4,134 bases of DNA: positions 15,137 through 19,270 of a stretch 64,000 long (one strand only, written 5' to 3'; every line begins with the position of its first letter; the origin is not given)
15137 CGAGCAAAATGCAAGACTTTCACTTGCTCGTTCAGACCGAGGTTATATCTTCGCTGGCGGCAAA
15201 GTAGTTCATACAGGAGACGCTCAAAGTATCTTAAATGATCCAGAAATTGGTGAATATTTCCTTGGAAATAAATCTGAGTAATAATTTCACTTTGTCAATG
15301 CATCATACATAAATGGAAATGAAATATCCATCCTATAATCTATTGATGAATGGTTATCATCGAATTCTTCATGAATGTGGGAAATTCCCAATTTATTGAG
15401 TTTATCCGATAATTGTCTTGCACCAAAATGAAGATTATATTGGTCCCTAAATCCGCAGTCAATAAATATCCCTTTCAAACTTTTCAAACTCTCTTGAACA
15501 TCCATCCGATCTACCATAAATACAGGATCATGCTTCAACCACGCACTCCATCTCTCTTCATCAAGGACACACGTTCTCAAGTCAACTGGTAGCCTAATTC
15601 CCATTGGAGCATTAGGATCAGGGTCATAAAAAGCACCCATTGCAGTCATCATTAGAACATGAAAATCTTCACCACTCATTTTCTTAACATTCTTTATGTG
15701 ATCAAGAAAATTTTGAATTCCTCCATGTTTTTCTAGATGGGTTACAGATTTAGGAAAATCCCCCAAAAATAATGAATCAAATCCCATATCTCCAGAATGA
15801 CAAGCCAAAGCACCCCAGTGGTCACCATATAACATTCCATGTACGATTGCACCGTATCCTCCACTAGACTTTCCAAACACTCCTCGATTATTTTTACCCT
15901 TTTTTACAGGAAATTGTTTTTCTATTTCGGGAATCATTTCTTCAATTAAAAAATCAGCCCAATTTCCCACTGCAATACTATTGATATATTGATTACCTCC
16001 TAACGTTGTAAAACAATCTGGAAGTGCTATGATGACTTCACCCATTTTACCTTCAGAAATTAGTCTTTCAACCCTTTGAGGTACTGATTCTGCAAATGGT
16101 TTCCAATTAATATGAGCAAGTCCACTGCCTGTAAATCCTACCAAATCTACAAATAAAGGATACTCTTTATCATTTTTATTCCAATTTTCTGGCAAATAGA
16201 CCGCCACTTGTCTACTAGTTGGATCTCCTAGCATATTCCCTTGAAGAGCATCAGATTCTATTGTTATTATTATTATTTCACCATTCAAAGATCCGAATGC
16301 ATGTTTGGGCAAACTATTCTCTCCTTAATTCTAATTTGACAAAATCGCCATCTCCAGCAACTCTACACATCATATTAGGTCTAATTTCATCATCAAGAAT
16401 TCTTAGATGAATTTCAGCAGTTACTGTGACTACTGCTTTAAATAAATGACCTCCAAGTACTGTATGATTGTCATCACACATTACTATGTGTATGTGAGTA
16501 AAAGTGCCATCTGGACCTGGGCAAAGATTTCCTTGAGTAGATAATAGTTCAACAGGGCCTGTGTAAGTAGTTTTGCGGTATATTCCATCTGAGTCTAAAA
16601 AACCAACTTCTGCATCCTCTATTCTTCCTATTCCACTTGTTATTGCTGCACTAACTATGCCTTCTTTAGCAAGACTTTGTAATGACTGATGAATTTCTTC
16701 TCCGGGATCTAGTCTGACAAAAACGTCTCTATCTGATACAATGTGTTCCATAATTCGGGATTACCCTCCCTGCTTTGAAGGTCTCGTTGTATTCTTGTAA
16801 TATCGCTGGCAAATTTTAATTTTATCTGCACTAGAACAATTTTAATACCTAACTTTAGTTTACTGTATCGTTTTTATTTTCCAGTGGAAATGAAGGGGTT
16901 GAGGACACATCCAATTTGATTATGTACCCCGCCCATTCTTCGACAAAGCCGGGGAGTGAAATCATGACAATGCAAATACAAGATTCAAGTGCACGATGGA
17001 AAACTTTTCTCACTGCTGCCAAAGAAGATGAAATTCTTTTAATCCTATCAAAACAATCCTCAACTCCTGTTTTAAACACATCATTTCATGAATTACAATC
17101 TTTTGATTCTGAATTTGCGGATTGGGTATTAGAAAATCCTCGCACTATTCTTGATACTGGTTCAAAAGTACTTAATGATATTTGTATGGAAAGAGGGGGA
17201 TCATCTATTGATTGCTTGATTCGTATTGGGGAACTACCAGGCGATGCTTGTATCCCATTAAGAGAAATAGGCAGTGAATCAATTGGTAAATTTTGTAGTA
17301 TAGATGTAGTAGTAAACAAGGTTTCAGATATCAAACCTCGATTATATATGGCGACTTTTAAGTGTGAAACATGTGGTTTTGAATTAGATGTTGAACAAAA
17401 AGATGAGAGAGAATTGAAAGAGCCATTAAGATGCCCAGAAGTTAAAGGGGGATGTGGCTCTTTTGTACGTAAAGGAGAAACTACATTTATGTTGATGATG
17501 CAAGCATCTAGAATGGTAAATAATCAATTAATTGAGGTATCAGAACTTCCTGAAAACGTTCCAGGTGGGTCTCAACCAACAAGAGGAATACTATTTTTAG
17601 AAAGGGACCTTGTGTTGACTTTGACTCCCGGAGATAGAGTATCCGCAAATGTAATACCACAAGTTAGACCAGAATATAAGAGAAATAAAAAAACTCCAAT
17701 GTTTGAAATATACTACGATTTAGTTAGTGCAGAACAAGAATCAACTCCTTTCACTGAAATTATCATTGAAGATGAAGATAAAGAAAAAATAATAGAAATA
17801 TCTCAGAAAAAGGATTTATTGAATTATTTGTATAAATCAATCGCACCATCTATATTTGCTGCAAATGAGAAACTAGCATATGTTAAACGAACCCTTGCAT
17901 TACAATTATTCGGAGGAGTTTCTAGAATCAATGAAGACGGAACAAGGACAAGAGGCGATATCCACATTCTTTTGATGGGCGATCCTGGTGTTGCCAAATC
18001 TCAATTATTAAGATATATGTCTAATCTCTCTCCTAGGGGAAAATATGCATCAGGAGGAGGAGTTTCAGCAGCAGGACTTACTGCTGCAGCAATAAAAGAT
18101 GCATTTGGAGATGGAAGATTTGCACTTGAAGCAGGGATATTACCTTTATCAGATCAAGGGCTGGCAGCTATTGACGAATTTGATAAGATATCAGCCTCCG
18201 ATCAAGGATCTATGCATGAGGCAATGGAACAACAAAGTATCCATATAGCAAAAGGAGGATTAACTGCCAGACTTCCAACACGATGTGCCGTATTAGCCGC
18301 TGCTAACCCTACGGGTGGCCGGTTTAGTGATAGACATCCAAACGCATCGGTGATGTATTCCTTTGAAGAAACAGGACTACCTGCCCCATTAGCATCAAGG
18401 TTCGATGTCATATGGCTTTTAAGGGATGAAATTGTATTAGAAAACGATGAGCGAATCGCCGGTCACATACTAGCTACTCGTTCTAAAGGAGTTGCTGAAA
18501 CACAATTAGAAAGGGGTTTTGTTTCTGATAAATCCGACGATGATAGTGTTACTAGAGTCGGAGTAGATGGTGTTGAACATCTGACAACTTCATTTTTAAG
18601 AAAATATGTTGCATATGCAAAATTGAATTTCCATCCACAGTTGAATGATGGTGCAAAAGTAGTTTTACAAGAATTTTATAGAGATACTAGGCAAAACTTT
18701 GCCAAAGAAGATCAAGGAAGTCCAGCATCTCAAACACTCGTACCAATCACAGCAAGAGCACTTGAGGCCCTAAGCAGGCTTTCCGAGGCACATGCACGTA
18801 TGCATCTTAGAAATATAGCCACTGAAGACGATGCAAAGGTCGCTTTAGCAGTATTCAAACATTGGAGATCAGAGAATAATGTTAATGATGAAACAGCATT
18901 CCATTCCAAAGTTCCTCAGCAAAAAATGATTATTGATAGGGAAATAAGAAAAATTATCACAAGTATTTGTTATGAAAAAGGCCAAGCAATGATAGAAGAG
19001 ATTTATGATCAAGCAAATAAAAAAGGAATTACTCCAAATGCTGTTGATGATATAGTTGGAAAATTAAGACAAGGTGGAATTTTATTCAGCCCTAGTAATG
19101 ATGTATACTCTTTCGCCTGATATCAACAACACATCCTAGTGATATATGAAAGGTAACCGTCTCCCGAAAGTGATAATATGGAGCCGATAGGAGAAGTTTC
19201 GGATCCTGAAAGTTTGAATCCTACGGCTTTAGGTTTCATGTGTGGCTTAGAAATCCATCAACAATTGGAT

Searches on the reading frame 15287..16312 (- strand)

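Call 80: search_protein_families(library=pfam, proteins=[window:15287-16312:-], max_evalue=0.0001)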
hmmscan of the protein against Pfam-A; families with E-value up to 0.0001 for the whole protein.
window:15287-16312:- (341 aa): 1 family
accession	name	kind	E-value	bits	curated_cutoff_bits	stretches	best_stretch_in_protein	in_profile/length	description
PF00756.26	Esterase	-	2.1e-13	51.1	22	1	33-291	7-195/251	Putative esterase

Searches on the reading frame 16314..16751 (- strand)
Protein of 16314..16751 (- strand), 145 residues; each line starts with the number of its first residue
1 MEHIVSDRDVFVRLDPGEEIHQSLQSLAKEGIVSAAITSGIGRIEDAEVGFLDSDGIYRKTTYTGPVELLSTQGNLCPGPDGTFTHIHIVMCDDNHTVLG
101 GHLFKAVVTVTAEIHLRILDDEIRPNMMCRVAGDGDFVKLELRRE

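Call 80: search_protein_families(library=pfam, proteins=[window:16314-16751:-], max_evalue=0.0001)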
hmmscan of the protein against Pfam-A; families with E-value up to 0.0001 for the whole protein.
window:16314-16751:- (145 aa): 1 family
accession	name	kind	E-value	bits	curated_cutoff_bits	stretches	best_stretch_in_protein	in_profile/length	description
PF03479.20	PCC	-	4.4e-26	91.9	25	1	10-119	3-115/117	Plants and Prokaryotes Conserved (PCC) domain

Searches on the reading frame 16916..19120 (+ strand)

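Call 80: search_protein_families(library=pfam, proteins=[window:16916-19120:+], max_evalue=0.0001)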
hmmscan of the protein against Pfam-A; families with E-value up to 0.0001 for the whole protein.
window:16916-19120:+ (734 aa): 6 families
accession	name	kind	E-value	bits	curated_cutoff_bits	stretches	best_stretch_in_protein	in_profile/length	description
PF00493.29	MCM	-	4.5e-74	248.8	23.3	1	289-521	2-223/224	MCM P-loop domain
PF17855.7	MCM_lid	-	4.8e-23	81.9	27.4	1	560-649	2-85/87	MCM AAA-lid domain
PF17207.9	MCM_OB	-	6.1e-21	74.9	24.8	1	115-245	2-119/126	MCM OB domain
PF01078.27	Mg_chelatase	-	1.1e-07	31.9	20.3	1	400-498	94-195/207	Magnesium chelatase, subunit ChlI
PF07728.20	AAA_5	-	4.6e-06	27.1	22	1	350-467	1-125/139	AAA domain (dynein-related subfamily)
PF07726.17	AAA_3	-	8.7e-05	22.9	27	0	350-467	1-114/131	ATPase family associated with various cellular activities (AAA)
